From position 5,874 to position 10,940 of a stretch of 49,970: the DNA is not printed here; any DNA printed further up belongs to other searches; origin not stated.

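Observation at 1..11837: Co-directional giant surface module: >1970-aa repeat fibre, 18-blade Kelch protein and a single-pass partner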

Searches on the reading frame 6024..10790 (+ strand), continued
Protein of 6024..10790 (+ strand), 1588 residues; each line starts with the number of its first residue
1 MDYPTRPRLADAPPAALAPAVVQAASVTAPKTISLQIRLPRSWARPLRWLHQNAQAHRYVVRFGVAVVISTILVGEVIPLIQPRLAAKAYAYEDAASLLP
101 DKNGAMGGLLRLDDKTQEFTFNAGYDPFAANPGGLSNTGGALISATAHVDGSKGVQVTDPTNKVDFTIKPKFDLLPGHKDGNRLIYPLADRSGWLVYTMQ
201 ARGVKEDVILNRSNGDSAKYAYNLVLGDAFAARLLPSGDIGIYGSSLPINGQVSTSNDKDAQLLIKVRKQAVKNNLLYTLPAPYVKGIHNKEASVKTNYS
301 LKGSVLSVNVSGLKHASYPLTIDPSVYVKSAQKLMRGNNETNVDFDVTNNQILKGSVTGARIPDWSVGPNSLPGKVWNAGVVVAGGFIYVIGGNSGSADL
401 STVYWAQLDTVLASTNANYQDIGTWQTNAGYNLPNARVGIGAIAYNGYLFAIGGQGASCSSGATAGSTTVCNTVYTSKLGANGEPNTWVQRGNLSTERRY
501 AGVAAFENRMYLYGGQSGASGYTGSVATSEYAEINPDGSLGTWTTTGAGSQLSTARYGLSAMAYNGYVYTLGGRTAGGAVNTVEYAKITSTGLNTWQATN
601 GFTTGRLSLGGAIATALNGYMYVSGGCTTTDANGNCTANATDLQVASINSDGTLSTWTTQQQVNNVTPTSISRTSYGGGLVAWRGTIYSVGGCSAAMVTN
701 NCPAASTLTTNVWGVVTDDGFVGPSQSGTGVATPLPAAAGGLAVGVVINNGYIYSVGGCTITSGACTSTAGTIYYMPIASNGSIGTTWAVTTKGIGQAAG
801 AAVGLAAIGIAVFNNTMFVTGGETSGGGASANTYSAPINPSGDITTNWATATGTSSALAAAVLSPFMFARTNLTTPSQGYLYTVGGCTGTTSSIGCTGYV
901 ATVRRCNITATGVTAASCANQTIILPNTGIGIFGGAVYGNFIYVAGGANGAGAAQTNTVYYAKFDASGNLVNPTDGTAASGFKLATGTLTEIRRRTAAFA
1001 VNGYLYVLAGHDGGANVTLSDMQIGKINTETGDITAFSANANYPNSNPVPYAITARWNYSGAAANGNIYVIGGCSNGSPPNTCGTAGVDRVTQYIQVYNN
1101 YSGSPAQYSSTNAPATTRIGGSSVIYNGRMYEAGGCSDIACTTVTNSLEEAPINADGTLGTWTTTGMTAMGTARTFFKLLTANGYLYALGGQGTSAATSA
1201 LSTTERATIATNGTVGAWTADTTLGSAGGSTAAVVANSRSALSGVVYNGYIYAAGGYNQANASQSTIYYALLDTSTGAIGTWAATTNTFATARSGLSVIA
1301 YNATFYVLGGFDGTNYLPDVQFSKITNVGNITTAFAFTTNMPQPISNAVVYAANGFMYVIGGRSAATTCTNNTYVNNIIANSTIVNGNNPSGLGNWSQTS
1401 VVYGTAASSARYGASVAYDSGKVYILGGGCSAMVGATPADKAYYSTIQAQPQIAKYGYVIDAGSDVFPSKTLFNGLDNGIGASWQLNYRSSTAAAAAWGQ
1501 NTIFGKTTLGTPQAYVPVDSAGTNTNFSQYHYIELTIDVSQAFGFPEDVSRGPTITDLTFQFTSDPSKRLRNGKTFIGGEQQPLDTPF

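Call 36: find_related_loci(query=A1, collection=genome_contigs, flank=10000)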
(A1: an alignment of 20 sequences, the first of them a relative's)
Query A1 (1588 aa) in genome_contigs; peptide patterns used: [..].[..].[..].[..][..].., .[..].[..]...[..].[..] (x = any residue, [..] = any of these).
154 stretches matched a pattern; 140 encode a relative of the query (tblastn E <= 1e-3); the best 80 are kept; 78 distinct loci.
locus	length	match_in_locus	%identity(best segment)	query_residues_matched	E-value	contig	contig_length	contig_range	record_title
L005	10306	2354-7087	46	16-1588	0e+0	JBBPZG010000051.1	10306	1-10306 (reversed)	MAG: Candidatus Saccharimonadales bacterium isolate bin.36 bin.36_S4Ck141_46462_length_10306_cov_11.6572, whole genome s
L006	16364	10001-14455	45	48-1588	0e+0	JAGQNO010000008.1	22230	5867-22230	MAG: Candidatus Saccharibacteria bacterium isolate HKST-UBA70 NODE_8_length_22230_cov_3.811538, whole genome shotgun seq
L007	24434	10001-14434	43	61-1588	0e+0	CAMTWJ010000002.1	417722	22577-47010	MAG: uncultured Candidatus Saccharibacteria bacterium isolate G02_MAG_00014 genome assembly, contig: G02_MAG_00014_00000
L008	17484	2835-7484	42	49-1588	0e+0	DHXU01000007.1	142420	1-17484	MAG TPA_asm: Candidatus Saccharibacteria bacterium UBA5148 UBA5148_contig_1336, whole genome shotgun sequence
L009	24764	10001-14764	38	48-1588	0e+0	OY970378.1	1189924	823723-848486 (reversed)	MAG: Candidatus Parcubacteria bacterium isolate MFD01275.bin.c.8 genome assembly, chromosome: 1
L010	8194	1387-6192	37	45-1587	0e+0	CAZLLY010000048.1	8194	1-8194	MAG TPA_asm: uncultured Candidatus Saccharibacteria bacterium isolate SRP342105_co1_320 genome assembly, contig: NODE_12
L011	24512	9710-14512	48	4-1588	0e+0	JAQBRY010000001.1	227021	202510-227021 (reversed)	MAG: Candidatus Saccharibacteria bacterium isolate RYN_413 scaffold_1689479, whole genome shotgun sequence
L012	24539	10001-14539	41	81-1588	0e+0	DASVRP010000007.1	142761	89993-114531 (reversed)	MAG TPA_asm: Candidatus Saccharimonadales bacterium isolate SMAG_U3239 k141_466505, whole genome shotgun sequence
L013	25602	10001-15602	39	35-1588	0e+0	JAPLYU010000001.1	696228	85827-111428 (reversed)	MAG: Candidatus Saccharibacteria bacterium isolate LacPavin_0818_WC45_MAG_42_11 LacPavin_0818_WC45_scaffold_66275, whole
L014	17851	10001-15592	37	31-1587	0e+0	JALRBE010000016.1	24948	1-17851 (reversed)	MAG: Candidatus Saccharimonadia bacterium isolate HM.17 NODE_16_length_24948_cov_4.429938, whole genome shotgun sequence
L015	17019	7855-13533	40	8-1587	0e+0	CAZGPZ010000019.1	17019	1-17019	MAG TPA_asm: uncultured Candidatus Saccharibacteria bacterium isolate SRP193066_co1_238 genome assembly, contig: NODE_31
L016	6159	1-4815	38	331-1587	0e+0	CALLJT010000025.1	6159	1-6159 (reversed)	MAG: Candidatus Saccharimonadia bacterium isolate L1_Bin_Bin_167_sub_1 genome assembly, contig: c_000000756482, whole ge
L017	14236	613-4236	40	345-1588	0e+0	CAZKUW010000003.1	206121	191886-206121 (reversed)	MAG TPA_asm: uncultured Candidatus Saccharibacteria bacterium isolate SRP292972_co3_77 genome assembly, contig: NODE_90_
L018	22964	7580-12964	39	97-1588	0e+0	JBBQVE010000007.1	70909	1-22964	MAG: Candidatus Saccharimonadales bacterium isolate Co_metawrap_1981 Cmw_1981_k141_28368721_length_70909_cov_12.9986, wh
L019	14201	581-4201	40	379-1588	0e+0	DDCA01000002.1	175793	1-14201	MAG TPA_asm: Candidatus Saccharibacteria bacterium UBA2018 UBA2018_contig_1202, whole genome shotgun sequence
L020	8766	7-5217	40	113-1588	0e+0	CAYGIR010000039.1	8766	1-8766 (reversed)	MAG TPA_asm: uncultured Candidatus Saccharibacteria bacterium isolate ERP113451_co1_98 genome assembly, contig: NODE_101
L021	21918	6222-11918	38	14-1588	0e+0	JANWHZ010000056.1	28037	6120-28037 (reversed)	MAG: Candidatus Saccharimonadales bacterium isolate CRAIB_MAG28 c_000000083800, whole genome shotgun sequence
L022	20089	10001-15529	40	36-1588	0e+0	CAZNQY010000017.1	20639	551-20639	MAG TPA_asm: uncultured Candidatus Saccharimonas sp. isolate binchicken_co269_234 genome assembly, contig: NODE_2324_len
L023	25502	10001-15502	39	61-1588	0e+0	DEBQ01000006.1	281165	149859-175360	MAG TPA_asm: Candidatus Saccharibacteria bacterium UBA2952 UBA2952_contig_2, whole genome shotgun sequence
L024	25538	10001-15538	39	30-1588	0e+0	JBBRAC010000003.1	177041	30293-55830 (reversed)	MAG: Candidatus Saccharimonadales bacterium isolate Co_metawrap_2276 Cmw_2276_k141_793110_length_177041_cov_19.9996, who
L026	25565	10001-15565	37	38-1588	0e+0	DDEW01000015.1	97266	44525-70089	MAG TPA_asm: Candidatus Saccharibacteria bacterium UBA1944 UBA1944_contig_6566, whole genome shotgun sequence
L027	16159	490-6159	37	33-1588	0e+0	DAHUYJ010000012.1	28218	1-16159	MAG TPA_asm: Candidatus Saccharibacteria bacterium isolate clean1668 NODE_12_length_28218_cov_5.337017, whole genome sho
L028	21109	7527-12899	38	90-1588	0e+0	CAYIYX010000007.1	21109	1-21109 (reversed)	MAG TPA_asm: uncultured Candidatus Saccharibacteria bacterium isolate ERP123247_co1_16 genome assembly, contig: NODE_153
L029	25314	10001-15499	39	48-1588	0e+0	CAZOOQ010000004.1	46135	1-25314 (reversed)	MAG TPA_asm: uncultured Candidatus Saccharibacteria bacterium isolate SRP285395_co1_40 genome assembly, contig: NODE_976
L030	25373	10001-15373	39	88-1588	0e+0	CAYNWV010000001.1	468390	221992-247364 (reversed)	MAG TPA_asm: uncultured Candidatus Saccharibacteria bacterium isolate SRP285395_co2_34 genome assembly, contig: NODE_8_l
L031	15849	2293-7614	33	28-1588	0e+0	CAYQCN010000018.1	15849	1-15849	MAG TPA_asm: uncultured Candidatus Saccharibacteria bacterium isolate binchicken_co32_439 genome assembly, contig: NODE_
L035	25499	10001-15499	38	48-1588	0e+0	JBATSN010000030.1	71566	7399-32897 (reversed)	MAG: Candidatus Saccharimonas sp. isolate MFD10515_ilm_asm_bin26 k127_227011, whole genome shotgun sequence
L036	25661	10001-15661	39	29-1588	0e+0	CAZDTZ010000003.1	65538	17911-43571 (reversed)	MAG TPA_asm: uncultured Candidatus Saccharibacteria bacterium isolate SRP200132_co1_471 genome assembly, contig: NODE_61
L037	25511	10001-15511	39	48-1588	0e+0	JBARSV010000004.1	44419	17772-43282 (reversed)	MAG: Candidatus Saccharimonadales bacterium isolate MFD13450_ilm_asm_bin86 k127_4758, whole genome shotgun sequence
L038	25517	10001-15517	38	34-1588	0e+0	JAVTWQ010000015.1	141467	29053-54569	MAG: Candidatus Saccharimonas sp. isolate labscale reactor_MAG18 NODE_79_length_141467_cov_11.812406, whole genome shotg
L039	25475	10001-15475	38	67-1588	0e+0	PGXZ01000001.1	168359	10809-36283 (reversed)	MAG: Candidatus Saccharibacteria bacterium HGW-Saccharibacteria-1 bjp_ig2103_scaffold_56, whole genome shotgun sequence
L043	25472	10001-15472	39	59-1588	0e+0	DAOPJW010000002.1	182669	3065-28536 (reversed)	MAG TPA_asm: Candidatus Saccharibacteria bacterium isolate AMR_MDS_3267 NODE_40_length_182669_cov_13.251728, whole genom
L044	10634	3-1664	53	371-1588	7e-173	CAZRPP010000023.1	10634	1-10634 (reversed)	MAG TPA_asm: uncultured Candidatus Saccharibacteria bacterium isolate SRP285395_co1_152 genome assembly, contig: NODE_10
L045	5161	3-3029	39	369-1588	8e-177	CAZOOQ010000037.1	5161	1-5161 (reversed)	MAG TPA_asm: uncultured Candidatus Saccharibacteria bacterium isolate SRP285395_co1_40 genome assembly, contig: NODE_302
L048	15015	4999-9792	41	34-1588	0e+0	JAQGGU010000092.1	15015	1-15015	MAG: Candidatus Saccharibacteria bacterium isolate RYN_415 scaffold_1776455, whole genome shotgun sequence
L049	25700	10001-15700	39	16-1588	0e+0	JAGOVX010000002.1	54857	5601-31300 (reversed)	Candidatus Saccharibacteria bacterium isolate Gw_Eff_bin_94 Gw_Eff_895_length_54857_cov_4.177965, whole genome shotgun s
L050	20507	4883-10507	40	6-1588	0e+0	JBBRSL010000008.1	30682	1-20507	MAG: Candidatus Saccharimonadales bacterium isolate La2_metabat2.071 La2_metabat2.071_K_3114080L30682_cov_13.0065, whole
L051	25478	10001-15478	41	61-1588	0e+0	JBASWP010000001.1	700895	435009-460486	MAG: Candidatus Microsaccharimonas sp. isolate MFD03231_ilm_asm_bin55 k127_36287, whole genome shotgun sequence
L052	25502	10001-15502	39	61-1588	0e+0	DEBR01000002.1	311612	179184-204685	MAG TPA_asm: Candidatus Saccharibacteria bacterium UBA2951 UBA2951_contig_3, whole genome shotgun sequence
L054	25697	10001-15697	37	6-1588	0e+0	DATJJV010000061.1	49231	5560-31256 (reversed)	MAG TPA_asm: Candidatus Pristimantibacillus sp. isolate SMAG_U15575 k141_771411, whole genome shotgun sequence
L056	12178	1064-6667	40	19-1588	0e+0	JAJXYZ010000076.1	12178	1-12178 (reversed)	MAG: bacterium isolate BP7.bin25 NODE_8719_length_12178_cov_2.508257, whole genome shotgun sequence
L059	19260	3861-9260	38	21-1588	0e+0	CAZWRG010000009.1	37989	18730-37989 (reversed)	MAG TPA_asm: uncultured Candidatus Saccharibacteria bacterium isolate SRP144015_co1_33 genome assembly, contig: NODE_570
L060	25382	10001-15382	38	90-1588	0e+0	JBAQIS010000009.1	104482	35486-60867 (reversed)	MAG: Candidatus Saccharimonas aalborgensis isolate MFD10512_ilm_asm_bin63 k127_331062, whole genome shotgun sequence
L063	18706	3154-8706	40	37-1588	0e+0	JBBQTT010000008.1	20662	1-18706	MAG: Candidatus Saccharimonadales bacterium isolate Co_metawrap_1856 Cmw_1856_k141_10590038_length_20662_cov_15.9971, wh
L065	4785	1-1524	51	362-1588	1e-134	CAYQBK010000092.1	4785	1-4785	MAG TPA_asm: uncultured Candidatus Saccharibacteria bacterium isolate SRP135725_co2_491 genome assembly, contig: k141_32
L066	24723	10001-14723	35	31-1588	0e+0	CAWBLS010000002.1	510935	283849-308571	MAG: uncultured Candidatus Saccharibacteria bacterium isolate MFD05684.bin.2.14 genome assembly, contig: contig_46985, w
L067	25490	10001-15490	39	57-1588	0e+0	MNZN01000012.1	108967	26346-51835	MAG: Candidatus Saccharibacteria bacterium CG2_30_41_52 cg2_3.0_scaffold_81_c, whole genome shotgun sequence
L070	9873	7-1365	50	346-1588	3e-119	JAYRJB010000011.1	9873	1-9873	MAG: Candidatus Saccharimonadales bacterium isolate SZ_szas25bin.8 k141_1415816, whole genome shotgun sequence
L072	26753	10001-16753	42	30-1588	1e-84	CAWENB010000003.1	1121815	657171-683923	MAG: Candidatus Saccharimonadia bacterium isolate MFD02248.bin.2.138 genome assembly, contig: contig_50194, whole genome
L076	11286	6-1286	44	365-1588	9e-92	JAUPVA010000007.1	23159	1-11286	MAG: Patescibacteria group bacterium isolate erpe_2018_sw_21hr_WHONDRS-SW48-000092_B_bin.69 scaffold_118116, whole genom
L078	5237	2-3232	38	386-1588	2e-90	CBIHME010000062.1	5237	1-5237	MAG TPA_asm: uncultured bacterium isolate SRR17255032_binner12_Refined_22 genome assembly, contig: ERZ27337163.3366, who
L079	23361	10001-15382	38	90-1587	0e+0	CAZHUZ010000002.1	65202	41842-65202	MAG TPA_asm: uncultured Candidatus Saccharibacteria bacterium isolate SRP285395_co1_275 genome assembly, contig: NODE_50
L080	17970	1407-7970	43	17-1588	1e-87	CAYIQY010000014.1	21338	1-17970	MAG TPA_asm: uncultured Candidatus Saccharibacteria bacterium isolate ERP119705_co25_180 genome assembly, contig: NODE_1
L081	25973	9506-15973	53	39-1588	2e-87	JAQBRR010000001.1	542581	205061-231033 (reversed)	MAG: Candidatus Saccharibacteria bacterium isolate RYN_406 scaffold_3709492, whole genome shotgun sequence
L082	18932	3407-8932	37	37-1588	0e+0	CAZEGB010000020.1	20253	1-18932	MAG TPA_asm: uncultured Candidatus Saccharimonas sp. isolate SRP263991_co6_530 genome assembly, contig: NODE_2486_length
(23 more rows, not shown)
